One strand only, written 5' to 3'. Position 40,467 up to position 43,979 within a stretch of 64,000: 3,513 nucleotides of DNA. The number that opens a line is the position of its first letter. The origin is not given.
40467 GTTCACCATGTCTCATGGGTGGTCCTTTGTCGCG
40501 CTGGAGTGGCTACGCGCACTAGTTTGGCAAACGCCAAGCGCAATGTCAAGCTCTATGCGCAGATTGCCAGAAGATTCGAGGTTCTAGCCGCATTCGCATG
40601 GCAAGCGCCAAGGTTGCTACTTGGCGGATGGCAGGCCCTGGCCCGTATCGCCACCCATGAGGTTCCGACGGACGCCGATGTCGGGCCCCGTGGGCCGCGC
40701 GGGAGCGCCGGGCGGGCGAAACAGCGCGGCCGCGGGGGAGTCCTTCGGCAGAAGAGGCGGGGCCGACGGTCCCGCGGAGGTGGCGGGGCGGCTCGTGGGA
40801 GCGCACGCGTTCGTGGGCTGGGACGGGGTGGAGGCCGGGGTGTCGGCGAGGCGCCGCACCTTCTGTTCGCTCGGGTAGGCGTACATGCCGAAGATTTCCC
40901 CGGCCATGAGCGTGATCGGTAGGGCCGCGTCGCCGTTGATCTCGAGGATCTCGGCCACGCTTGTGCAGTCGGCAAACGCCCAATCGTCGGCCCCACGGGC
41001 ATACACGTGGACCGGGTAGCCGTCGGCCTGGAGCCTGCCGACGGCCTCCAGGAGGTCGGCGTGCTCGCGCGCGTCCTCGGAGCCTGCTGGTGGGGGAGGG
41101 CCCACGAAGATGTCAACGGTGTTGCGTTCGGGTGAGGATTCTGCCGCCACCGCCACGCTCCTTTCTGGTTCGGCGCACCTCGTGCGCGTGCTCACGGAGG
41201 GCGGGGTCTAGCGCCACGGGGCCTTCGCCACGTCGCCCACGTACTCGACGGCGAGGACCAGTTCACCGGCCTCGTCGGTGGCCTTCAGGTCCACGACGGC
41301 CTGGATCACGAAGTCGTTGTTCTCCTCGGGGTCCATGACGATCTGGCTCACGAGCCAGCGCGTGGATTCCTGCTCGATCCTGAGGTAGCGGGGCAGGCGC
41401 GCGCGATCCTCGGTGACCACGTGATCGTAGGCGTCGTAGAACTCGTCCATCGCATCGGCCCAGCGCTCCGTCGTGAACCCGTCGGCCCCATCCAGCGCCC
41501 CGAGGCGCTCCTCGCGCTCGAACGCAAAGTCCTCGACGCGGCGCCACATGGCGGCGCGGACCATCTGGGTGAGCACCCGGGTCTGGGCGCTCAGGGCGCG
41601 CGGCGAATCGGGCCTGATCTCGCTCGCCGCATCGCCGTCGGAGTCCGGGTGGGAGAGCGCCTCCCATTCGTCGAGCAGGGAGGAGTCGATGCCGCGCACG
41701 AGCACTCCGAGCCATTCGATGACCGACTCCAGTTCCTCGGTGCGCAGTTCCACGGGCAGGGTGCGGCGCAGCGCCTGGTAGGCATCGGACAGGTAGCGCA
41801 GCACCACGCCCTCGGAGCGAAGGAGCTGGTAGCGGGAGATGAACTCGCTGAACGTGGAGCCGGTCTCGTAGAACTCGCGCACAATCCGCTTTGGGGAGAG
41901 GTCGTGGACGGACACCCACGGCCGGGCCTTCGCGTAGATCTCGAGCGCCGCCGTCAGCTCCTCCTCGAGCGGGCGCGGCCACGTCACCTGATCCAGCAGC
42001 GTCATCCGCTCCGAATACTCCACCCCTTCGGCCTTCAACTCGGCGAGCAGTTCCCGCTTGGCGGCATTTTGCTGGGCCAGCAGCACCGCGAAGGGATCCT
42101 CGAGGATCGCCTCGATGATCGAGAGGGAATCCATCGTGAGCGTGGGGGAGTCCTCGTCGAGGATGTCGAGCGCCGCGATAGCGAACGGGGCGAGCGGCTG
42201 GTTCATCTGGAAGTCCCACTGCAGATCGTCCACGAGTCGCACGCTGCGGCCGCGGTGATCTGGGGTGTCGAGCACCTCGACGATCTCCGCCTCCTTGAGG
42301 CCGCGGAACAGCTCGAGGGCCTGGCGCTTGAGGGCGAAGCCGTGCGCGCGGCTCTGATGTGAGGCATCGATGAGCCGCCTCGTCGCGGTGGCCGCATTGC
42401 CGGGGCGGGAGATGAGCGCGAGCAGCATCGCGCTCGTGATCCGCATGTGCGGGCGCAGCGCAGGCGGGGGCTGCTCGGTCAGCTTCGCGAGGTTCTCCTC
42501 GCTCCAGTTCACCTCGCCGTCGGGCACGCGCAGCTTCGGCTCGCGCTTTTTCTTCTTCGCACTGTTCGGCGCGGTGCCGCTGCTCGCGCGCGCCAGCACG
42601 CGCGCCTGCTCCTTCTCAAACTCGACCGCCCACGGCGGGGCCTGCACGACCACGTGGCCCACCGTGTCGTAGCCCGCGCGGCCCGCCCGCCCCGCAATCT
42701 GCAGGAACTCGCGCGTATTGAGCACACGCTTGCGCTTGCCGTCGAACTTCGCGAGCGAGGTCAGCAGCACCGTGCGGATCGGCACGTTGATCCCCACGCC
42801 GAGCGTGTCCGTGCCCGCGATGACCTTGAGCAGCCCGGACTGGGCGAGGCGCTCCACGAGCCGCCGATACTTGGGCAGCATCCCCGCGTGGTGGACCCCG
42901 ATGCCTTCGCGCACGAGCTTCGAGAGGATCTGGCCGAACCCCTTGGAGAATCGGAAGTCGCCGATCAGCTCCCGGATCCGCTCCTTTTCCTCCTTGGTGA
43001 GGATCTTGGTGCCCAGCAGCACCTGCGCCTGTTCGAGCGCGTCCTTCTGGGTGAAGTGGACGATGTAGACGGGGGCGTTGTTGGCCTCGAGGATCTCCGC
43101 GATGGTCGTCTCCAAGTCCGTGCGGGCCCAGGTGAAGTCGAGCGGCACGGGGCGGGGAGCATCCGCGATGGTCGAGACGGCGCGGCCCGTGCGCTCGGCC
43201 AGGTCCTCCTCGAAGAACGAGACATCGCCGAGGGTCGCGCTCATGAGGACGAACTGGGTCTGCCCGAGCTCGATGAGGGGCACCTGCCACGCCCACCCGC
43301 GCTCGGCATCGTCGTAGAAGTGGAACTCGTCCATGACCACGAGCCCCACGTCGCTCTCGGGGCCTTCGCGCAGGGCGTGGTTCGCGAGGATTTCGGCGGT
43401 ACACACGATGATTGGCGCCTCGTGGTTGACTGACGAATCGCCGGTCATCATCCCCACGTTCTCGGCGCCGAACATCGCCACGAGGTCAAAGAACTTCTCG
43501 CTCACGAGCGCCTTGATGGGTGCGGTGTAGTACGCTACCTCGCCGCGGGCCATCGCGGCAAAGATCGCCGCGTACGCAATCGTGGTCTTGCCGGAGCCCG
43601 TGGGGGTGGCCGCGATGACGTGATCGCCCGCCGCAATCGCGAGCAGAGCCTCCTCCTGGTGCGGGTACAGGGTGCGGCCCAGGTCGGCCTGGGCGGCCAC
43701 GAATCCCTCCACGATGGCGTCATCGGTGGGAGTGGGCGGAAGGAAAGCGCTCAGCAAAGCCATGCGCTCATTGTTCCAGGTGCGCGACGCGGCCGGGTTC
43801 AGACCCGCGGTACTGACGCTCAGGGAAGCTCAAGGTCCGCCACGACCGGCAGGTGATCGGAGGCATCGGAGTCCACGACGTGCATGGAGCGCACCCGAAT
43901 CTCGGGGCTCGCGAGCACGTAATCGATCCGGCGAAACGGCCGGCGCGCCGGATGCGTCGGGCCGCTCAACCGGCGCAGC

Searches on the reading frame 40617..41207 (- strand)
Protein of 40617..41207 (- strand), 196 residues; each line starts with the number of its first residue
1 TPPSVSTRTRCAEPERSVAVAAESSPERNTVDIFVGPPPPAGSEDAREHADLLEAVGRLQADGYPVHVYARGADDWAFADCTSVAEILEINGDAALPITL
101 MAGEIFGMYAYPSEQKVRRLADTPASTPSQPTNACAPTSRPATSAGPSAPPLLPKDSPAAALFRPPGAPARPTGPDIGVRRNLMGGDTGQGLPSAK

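Call 35: search_protein_families(library=pfam, max_evalue=0.00001, proteins=[window:40617-41207:-])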
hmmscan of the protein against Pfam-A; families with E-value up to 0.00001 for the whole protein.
window:40617-41207:- (196 aa): 1 family
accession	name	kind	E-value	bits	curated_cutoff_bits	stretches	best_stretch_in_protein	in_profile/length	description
PF06953.17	ArsD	-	8.4e-08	33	27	1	54-132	31-109/123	Arsenical resistance operon protein ArsD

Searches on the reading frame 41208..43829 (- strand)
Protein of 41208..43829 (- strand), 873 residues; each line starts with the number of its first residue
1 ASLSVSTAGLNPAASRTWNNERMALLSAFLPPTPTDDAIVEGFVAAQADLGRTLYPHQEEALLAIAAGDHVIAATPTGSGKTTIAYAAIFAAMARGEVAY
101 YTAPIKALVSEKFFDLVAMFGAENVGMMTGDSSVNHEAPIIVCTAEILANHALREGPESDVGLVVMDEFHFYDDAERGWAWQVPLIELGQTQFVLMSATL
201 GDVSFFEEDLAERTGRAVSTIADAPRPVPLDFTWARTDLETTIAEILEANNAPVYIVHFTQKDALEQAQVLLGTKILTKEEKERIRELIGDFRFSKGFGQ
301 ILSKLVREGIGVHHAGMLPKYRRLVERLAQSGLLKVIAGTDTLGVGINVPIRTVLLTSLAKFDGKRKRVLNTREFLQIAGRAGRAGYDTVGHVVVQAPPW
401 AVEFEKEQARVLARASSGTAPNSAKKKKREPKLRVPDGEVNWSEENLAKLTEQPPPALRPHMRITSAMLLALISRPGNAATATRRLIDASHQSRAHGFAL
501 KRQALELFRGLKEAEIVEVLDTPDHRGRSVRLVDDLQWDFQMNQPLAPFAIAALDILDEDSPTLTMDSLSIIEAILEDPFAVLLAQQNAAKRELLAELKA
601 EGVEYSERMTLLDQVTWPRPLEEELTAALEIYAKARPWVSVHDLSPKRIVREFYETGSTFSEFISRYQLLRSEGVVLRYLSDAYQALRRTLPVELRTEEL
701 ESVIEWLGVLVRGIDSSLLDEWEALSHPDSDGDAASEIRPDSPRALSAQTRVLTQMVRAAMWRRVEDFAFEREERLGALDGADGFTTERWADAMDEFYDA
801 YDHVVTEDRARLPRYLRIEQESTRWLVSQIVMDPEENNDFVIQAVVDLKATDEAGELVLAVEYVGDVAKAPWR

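Call 23: search_protein_families(library=pfam, proteins=[window:41208-43829:-])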
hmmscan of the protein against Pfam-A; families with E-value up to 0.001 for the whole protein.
window:41208-43829:- (873 aa): 6 families
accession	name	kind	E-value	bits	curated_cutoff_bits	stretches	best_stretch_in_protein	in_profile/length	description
PF12029.13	DUF3516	-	3e-163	544.7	25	1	401-861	1-461/464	Domain of unknown function (DUF3516)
PF00270.35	DEAD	-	1.1e-21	77.8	26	1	55-201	1-161/167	DEAD/DEAH box helicase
PF22527.2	DEXQc_Suv3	-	4.3e-09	36.5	27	1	73-188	18-121/154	DEXQ-box helicase domain of Suv3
PF04851.21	ResIII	-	7.6e-09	36.1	22.5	1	54-199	4-161/164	Type III restriction enzyme, res subunit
PF00271.37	Helicase_C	-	5.1e-07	30.4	23.5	1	307-386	39-110/110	Helicase conserved C-terminal domain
PF07652.20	Flavi_DEAD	-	0.00052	20.5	21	0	78-199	14-135/148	Flavivirus DEAD domain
